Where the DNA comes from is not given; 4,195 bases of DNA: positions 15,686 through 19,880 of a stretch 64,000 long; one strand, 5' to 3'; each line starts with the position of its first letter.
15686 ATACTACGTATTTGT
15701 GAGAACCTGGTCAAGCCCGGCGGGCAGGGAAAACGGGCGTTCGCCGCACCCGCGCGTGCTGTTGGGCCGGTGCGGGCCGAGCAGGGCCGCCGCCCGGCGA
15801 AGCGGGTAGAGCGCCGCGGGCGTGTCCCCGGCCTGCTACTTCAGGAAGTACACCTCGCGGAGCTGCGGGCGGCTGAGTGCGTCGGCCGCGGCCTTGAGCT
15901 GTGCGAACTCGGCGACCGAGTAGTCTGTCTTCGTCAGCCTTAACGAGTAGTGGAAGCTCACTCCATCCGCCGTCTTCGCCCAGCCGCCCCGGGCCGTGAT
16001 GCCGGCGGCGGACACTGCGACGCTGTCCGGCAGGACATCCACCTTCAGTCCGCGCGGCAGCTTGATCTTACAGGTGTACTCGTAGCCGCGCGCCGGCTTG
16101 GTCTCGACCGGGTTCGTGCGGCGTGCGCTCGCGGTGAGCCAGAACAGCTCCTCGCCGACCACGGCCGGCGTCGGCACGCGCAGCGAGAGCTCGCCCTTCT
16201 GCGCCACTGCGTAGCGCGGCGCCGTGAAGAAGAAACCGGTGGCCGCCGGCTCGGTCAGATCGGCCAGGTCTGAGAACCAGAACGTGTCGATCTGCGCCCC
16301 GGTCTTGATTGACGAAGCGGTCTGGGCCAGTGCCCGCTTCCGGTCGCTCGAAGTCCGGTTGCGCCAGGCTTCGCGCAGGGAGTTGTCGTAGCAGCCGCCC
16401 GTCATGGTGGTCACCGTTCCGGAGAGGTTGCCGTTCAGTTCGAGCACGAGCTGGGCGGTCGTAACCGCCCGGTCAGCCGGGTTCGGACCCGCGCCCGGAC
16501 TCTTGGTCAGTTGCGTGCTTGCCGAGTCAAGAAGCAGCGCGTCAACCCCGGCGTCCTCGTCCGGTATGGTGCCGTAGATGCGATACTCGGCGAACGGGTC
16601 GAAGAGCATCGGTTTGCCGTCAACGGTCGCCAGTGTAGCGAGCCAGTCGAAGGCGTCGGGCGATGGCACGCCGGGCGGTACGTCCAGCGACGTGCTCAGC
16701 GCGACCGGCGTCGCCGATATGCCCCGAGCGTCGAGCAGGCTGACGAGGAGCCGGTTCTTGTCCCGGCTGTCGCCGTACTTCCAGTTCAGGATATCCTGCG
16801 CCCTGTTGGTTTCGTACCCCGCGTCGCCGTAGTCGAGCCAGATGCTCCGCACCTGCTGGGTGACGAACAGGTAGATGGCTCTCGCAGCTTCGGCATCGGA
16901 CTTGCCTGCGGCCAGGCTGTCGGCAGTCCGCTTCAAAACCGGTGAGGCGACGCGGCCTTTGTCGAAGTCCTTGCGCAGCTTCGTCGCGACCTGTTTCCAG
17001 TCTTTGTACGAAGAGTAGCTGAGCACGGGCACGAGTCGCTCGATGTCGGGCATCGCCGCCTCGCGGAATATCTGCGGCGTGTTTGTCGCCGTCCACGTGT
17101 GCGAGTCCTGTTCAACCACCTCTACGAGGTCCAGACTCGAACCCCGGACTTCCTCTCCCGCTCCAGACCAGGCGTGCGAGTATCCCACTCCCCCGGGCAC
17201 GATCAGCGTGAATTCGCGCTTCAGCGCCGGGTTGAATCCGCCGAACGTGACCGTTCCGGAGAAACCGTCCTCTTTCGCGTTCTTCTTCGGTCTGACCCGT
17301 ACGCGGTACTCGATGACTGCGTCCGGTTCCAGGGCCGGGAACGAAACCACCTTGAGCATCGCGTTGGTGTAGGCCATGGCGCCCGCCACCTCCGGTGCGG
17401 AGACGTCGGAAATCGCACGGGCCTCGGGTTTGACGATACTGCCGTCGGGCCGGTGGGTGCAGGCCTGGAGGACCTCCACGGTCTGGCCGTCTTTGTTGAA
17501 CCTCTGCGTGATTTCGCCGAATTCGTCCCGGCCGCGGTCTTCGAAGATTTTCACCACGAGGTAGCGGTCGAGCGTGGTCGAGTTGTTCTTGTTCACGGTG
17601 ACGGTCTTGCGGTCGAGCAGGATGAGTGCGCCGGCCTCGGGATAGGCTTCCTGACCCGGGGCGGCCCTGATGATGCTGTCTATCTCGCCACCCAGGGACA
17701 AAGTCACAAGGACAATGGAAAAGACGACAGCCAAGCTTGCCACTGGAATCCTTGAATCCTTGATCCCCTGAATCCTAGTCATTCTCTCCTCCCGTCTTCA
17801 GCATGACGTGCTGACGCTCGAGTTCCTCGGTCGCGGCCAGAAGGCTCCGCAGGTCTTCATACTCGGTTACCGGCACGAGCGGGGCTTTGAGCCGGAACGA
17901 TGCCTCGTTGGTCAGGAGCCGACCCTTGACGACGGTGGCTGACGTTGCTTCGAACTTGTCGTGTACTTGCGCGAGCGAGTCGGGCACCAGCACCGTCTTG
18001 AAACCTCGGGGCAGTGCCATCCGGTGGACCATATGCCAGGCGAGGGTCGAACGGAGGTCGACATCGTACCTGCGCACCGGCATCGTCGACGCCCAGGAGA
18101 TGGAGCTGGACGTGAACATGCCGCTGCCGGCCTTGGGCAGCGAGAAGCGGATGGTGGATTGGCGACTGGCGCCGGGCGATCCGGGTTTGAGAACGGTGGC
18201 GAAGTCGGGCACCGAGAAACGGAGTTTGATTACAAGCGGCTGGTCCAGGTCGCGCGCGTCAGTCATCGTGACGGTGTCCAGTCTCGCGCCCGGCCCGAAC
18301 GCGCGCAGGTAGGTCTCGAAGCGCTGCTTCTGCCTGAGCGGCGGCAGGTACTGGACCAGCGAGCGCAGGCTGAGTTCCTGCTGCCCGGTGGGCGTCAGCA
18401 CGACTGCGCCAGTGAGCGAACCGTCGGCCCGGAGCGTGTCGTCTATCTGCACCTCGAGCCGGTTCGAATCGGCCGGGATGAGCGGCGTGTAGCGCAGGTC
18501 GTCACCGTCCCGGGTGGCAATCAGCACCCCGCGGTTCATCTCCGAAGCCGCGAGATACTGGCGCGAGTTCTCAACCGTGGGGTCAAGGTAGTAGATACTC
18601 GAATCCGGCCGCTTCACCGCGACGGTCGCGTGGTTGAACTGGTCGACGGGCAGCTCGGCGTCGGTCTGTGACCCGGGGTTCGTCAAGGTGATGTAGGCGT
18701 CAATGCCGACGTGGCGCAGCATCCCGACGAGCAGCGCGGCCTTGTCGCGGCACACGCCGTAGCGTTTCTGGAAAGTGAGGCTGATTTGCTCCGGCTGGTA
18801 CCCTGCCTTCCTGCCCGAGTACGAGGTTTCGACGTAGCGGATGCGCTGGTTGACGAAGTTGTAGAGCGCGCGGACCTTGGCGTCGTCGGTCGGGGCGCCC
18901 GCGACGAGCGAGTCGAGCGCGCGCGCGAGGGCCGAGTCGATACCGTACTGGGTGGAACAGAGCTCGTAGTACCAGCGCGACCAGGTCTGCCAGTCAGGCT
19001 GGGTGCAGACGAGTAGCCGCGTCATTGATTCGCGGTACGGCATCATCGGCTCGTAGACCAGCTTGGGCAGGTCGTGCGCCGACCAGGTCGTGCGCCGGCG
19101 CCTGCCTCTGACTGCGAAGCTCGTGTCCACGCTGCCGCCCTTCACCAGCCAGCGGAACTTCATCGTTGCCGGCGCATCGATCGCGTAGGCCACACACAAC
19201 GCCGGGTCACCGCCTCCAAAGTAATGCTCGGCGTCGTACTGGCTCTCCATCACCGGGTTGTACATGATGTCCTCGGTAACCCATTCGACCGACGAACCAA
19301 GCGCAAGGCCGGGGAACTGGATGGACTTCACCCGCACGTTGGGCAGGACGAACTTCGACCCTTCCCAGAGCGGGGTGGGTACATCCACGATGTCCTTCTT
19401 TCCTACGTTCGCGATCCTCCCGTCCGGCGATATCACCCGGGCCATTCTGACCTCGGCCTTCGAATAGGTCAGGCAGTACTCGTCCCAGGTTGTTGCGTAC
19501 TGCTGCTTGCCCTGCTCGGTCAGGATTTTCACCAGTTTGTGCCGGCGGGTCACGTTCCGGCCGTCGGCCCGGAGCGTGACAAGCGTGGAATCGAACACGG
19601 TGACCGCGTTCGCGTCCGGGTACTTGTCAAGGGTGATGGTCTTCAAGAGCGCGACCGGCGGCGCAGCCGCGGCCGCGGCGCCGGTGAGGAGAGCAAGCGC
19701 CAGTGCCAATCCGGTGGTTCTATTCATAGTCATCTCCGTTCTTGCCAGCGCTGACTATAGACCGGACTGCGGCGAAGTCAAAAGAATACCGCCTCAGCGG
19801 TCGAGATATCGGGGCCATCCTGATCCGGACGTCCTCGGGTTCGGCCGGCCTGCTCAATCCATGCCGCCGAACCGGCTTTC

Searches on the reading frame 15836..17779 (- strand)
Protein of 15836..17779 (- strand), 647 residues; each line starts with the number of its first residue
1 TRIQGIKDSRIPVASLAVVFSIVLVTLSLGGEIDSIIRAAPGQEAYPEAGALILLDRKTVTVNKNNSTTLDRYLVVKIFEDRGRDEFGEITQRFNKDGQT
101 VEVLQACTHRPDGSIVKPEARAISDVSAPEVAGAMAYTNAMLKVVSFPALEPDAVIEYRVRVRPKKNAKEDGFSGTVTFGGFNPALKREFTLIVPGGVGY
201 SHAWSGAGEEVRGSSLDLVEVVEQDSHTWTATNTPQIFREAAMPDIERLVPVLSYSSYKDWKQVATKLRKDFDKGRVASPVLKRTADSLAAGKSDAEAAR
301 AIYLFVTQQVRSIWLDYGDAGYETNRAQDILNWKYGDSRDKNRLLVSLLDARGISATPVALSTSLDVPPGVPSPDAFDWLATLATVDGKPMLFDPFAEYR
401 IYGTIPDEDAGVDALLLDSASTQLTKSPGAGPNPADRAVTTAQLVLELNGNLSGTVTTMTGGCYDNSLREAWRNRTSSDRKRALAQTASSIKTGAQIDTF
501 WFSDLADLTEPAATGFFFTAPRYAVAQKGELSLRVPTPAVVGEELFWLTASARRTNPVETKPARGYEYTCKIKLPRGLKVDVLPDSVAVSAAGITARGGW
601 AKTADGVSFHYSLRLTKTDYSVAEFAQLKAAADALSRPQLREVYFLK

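Call 5: search_protein_families(library=pfam, proteins=[window:15836-17779:-], max_evalue=0.001)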
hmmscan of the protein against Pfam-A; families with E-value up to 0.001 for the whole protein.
window:15836-17779:- (647 aa): 1 family
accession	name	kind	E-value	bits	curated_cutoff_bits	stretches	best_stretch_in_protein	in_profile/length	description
PF12969.12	DUF3857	-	1e-24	87.9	24.6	1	65-236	2-168/170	Domain of Unknown Function with PDB structure (DUF3857)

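Call 102: search_protein_families(library=padloc, proteins=[window:15836-17779:-], max_evalue=0.001)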
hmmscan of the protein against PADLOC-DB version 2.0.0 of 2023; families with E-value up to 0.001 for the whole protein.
window:15836-17779:- (647 aa): 0 families

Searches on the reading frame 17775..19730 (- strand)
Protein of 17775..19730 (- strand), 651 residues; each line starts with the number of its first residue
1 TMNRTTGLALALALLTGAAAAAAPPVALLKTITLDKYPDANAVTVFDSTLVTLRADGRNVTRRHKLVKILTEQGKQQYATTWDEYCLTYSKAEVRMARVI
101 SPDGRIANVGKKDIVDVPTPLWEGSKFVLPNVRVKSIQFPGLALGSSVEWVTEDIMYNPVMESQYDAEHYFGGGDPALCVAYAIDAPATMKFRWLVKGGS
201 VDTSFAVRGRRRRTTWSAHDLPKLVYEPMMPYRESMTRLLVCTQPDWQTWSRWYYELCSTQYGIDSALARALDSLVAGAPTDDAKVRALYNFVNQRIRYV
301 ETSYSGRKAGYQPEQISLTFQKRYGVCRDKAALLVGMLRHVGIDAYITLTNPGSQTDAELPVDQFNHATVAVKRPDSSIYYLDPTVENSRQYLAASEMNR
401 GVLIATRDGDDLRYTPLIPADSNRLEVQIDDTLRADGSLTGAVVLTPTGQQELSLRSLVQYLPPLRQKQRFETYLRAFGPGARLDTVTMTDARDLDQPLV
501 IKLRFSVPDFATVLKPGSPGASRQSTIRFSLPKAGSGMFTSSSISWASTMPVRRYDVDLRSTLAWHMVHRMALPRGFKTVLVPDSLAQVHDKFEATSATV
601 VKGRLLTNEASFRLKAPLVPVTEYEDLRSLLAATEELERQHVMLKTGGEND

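Call 5: search_protein_families(library=pfam, proteins=[window:17775-19730:-], max_evalue=0.001)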
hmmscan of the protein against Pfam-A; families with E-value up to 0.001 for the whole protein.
window:17775-19730:- (651 aa): 3 families
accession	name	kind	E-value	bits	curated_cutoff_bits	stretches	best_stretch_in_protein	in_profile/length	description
PF12969.12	DUF3857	-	3e-21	76.6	24.6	1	55-223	1-168/170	Domain of Unknown Function with PDB structure (DUF3857)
PF01841.26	Transglut_core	-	3.2e-11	43.9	23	1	273-380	5-104/108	Transglutaminase-like superfamily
PF04473.18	DUF553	-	0.00079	19.3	20.5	0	292-374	25-104/140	Transglutaminase-like domain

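Call 102: search_protein_families(library=padloc, proteins=[window:17775-19730:-], max_evalue=0.001)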
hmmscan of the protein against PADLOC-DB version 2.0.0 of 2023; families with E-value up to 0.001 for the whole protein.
window:17775-19730:- (651 aa): 0 families
